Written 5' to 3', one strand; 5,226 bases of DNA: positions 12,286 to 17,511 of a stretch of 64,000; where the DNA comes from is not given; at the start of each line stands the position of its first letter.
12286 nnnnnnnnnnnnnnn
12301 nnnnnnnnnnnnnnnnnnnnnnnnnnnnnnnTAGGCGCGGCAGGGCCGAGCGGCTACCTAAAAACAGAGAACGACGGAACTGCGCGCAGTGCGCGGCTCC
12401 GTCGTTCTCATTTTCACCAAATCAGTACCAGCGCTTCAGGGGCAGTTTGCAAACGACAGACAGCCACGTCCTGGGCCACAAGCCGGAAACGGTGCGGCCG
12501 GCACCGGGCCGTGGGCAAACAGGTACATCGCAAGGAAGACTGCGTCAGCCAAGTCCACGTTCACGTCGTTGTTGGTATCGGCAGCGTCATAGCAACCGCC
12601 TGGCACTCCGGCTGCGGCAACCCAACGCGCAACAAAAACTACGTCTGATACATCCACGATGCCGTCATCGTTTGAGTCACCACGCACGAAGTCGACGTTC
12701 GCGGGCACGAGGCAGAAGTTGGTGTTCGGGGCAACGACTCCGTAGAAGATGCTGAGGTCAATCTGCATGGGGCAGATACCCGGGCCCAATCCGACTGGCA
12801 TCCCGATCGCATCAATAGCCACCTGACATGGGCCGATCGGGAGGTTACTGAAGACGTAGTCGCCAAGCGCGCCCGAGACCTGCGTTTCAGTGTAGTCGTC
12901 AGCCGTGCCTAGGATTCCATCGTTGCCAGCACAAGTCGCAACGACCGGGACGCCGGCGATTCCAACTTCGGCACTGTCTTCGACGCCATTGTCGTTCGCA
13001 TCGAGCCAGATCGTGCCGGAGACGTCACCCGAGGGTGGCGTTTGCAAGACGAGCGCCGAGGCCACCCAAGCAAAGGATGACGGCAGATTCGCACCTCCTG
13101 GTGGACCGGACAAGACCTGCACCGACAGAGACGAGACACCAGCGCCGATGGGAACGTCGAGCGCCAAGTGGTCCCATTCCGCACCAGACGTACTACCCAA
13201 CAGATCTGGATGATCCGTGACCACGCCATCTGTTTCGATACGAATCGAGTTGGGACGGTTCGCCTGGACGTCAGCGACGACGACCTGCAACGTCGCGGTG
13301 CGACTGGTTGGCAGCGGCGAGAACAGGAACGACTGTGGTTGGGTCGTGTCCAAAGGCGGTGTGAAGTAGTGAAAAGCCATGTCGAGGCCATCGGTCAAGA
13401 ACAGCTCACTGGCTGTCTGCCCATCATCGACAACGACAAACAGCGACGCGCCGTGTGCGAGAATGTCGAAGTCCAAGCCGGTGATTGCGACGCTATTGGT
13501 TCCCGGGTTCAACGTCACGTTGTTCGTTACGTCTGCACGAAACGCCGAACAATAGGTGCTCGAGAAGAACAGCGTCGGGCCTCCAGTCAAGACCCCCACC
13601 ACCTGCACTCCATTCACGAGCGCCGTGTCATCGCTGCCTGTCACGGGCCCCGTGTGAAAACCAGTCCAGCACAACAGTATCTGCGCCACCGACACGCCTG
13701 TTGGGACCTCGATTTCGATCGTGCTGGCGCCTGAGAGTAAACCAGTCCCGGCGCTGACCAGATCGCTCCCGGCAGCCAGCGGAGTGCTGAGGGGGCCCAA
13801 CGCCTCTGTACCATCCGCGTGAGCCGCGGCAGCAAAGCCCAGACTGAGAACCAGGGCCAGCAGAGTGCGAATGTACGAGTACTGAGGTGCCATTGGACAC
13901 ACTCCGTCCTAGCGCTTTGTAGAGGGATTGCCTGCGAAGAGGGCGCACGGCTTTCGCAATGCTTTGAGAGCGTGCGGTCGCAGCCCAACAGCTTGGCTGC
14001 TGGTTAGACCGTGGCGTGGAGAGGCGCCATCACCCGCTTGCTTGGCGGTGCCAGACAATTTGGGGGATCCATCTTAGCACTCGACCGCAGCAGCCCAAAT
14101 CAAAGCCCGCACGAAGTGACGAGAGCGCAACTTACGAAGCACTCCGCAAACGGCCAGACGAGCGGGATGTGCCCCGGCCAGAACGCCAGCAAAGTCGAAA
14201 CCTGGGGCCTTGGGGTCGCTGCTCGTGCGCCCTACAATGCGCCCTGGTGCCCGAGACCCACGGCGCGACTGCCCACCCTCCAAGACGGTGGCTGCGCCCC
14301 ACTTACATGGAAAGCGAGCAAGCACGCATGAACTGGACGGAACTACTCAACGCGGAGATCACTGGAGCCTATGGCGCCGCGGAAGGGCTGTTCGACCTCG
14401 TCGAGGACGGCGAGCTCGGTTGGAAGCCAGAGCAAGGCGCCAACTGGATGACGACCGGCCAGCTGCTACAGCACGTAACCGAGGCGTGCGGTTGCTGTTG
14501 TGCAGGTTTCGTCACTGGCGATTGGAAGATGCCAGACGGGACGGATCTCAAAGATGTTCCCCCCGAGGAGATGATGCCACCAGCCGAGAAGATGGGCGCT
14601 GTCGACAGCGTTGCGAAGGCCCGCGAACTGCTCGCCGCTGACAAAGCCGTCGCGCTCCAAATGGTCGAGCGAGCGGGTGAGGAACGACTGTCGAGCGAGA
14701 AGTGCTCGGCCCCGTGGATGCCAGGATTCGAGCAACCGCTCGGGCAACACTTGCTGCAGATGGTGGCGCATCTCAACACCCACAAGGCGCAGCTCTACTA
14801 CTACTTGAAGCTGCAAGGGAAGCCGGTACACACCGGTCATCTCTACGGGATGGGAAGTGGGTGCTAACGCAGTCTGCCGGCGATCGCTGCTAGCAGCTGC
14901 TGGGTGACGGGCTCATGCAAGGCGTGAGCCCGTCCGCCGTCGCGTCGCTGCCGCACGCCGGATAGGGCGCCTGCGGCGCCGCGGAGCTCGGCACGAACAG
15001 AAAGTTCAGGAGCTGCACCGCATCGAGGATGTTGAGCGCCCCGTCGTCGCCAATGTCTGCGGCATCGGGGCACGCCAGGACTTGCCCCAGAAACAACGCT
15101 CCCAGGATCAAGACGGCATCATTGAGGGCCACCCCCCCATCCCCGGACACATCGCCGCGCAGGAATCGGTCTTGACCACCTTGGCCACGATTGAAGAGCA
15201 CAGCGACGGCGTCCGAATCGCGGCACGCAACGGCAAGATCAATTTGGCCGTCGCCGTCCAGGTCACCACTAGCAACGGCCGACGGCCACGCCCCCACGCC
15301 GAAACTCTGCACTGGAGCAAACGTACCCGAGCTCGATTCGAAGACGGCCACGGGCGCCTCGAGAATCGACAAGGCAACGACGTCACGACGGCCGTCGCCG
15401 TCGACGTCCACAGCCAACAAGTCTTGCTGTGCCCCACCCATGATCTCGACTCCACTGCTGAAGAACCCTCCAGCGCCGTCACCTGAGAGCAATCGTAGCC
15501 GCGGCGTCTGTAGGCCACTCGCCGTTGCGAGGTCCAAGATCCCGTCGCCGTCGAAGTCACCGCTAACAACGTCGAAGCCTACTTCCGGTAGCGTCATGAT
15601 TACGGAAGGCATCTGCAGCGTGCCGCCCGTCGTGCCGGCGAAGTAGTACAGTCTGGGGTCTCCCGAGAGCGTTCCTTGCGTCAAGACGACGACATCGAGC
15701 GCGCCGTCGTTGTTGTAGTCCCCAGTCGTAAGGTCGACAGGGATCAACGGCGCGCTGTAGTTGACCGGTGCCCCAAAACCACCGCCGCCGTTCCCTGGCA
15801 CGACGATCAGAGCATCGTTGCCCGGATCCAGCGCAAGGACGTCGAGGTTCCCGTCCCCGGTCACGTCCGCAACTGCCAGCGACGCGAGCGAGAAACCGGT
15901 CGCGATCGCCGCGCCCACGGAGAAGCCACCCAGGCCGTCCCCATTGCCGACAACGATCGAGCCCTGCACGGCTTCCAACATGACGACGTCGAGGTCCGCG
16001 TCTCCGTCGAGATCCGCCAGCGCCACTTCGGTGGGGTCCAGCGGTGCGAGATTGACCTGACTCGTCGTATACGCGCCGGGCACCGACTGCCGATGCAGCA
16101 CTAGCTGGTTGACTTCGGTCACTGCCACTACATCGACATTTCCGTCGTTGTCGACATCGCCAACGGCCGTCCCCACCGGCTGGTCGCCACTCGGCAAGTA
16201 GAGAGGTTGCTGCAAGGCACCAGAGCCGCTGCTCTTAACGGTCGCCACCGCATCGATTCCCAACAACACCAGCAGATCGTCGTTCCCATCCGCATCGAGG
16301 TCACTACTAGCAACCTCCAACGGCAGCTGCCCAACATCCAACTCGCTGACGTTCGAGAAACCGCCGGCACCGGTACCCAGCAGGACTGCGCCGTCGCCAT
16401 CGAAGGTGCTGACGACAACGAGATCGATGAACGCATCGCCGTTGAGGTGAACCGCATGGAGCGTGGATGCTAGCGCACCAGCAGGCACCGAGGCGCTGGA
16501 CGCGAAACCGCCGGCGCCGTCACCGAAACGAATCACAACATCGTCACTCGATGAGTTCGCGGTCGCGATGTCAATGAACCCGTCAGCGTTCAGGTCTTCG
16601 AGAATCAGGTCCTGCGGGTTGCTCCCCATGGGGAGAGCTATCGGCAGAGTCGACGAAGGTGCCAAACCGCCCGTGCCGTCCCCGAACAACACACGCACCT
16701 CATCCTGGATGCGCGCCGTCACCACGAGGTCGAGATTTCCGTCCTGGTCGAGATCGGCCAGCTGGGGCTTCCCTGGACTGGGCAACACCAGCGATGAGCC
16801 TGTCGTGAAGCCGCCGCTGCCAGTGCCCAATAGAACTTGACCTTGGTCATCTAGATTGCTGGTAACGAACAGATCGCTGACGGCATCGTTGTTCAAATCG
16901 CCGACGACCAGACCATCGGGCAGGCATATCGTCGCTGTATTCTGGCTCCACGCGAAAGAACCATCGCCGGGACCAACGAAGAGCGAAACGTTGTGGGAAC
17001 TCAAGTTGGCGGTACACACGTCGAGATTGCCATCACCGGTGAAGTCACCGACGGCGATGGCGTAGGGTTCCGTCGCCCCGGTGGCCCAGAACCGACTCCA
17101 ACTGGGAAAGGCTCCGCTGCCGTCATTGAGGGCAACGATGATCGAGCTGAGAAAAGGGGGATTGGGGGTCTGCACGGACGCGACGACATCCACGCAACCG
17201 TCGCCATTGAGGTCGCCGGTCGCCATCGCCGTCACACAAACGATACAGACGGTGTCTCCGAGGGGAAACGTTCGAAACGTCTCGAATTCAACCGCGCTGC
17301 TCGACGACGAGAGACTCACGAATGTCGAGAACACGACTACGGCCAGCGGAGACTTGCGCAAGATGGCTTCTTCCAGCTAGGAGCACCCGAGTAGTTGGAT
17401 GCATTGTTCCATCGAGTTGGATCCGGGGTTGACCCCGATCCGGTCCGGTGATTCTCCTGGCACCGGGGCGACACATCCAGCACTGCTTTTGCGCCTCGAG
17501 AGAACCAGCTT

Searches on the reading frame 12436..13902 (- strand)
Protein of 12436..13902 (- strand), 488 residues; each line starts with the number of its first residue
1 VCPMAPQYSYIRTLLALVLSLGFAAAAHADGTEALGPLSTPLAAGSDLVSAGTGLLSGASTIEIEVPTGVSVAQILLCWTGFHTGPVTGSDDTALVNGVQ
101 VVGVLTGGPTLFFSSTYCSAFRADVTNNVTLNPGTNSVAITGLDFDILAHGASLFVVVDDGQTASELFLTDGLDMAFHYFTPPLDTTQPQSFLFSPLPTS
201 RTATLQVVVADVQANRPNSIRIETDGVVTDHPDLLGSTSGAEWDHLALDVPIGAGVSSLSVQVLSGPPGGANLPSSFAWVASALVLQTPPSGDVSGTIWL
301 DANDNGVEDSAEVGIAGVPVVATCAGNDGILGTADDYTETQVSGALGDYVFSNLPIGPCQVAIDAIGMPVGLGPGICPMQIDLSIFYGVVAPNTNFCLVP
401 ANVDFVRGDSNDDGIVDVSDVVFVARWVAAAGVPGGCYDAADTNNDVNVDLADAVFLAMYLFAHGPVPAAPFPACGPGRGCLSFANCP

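Call 19: search_protein_families(library=pfam, proteins=[window:12436-13902:-], max_evalue=0.05)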
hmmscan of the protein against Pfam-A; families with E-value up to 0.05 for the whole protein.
window:12436-13902:- (488 aa): 3 families
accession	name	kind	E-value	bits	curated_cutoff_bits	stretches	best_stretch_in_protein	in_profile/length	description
PF17210.9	SdrD_B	-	9.5e-08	32.7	29.7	1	297-364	6-65/112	SdrD B-like domain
PF00404.24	Dockerin_1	-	0.00022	21.8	22.9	1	408-461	2-56/57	Dockerin type I domain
PF13620.12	CarboxypepD_reg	-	0.005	17.6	32.3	1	307-368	6-59/82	Carboxypeptidase regulatory-like domain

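Call 68: search_protein_families(library=ncbifam, proteins=[window:12436-13902:-], max_evalue=0.01)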
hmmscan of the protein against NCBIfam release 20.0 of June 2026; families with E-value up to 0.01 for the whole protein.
window:12436-13902:- (488 aa): 1 family
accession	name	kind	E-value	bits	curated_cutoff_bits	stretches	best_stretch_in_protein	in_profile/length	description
NF012181.0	MSCRAMM_SdrD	exception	0.0046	14.4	2500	1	295-335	906-945/1379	MSCRAMM family adhesin SdrD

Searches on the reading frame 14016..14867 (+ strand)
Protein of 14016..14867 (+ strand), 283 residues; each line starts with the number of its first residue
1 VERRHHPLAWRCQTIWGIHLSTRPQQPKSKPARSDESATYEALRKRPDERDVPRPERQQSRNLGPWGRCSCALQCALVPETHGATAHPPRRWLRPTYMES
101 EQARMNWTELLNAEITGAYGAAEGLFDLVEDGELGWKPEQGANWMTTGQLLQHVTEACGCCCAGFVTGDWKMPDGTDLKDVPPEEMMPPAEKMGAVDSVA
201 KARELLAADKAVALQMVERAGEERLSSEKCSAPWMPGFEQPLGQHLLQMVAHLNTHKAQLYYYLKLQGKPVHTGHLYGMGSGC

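Call 19: search_protein_families(library=pfam, proteins=[window:14016-14867:+], max_evalue=0.05)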
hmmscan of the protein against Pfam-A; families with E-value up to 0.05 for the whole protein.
window:14016-14867:+ (283 aa): 2 families
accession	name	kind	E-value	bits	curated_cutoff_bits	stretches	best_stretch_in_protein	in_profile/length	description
PF12867.12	DinB_2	-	4e-09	37.4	24.8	1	119-260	6-128/128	DinB superfamily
PF05163.17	DinB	-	0.015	15.7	23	0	201-270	80-148/165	DinB family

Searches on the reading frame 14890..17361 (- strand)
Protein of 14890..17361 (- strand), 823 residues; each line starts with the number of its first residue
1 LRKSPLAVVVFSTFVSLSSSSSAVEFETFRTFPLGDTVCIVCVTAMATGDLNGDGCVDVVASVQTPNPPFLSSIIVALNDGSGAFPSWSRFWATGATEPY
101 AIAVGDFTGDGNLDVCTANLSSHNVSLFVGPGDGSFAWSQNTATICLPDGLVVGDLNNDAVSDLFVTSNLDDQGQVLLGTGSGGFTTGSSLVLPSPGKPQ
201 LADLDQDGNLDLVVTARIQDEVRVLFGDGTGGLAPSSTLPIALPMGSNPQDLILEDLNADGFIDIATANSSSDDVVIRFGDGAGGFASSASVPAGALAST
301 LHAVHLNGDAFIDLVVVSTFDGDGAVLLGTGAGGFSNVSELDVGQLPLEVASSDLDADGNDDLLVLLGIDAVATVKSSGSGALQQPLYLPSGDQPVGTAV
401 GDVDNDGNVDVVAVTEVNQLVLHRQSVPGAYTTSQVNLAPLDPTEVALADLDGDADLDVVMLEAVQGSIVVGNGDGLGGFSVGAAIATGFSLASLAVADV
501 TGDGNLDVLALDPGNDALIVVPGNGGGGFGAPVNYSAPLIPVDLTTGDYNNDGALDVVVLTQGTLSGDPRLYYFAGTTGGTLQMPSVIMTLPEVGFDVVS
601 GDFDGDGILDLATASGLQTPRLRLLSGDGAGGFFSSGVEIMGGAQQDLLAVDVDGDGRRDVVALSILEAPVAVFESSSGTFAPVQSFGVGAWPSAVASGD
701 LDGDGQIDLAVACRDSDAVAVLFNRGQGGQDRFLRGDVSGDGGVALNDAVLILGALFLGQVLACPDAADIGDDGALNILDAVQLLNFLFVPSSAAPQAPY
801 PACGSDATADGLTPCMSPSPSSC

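Call 19: search_protein_families(library=pfam, proteins=[window:14890-17361:-], max_evalue=0.05)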
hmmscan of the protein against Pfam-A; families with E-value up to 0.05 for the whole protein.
window:14890-17361:- (823 aa): 3 families
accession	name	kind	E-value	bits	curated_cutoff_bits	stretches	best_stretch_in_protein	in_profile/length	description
PF13517.12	FG-GAP_3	-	4.8e-78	258.1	26.9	13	50-116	1-60/61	FG-GAP-like repeat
PF01839.29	FG-GAP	-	2.2e-22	78.9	22.1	4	44-63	3-22/37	FG-GAP repeat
PF00404.24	Dockerin_1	-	0.042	14.5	22.9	1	736-788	2-56/57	Dockerin type I domain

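Call 68: search_protein_families(library=ncbifam, proteins=[window:14890-17361:-], max_evalue=0.01)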
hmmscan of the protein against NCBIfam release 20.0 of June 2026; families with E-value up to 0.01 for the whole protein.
window:14890-17361:- (823 aa): 3 families
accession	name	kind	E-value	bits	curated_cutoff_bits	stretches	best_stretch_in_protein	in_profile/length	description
NF052323.1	T9SSA_dep_M6i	equivalog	3.1e-05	22.1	600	0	198-272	788-859/1043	T9SS-dependent M6-like inactivated metalloprotease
NF040734.1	CC-COOH_SaoC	equivalog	0.00021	21.1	80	0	396-460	48-115/148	Cys-Cys-COOH (seleno)protein SaoC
NF047539.1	XAC2610_fam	domain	0.0094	16.4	35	0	252-272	1-21/89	XAC2610-related protein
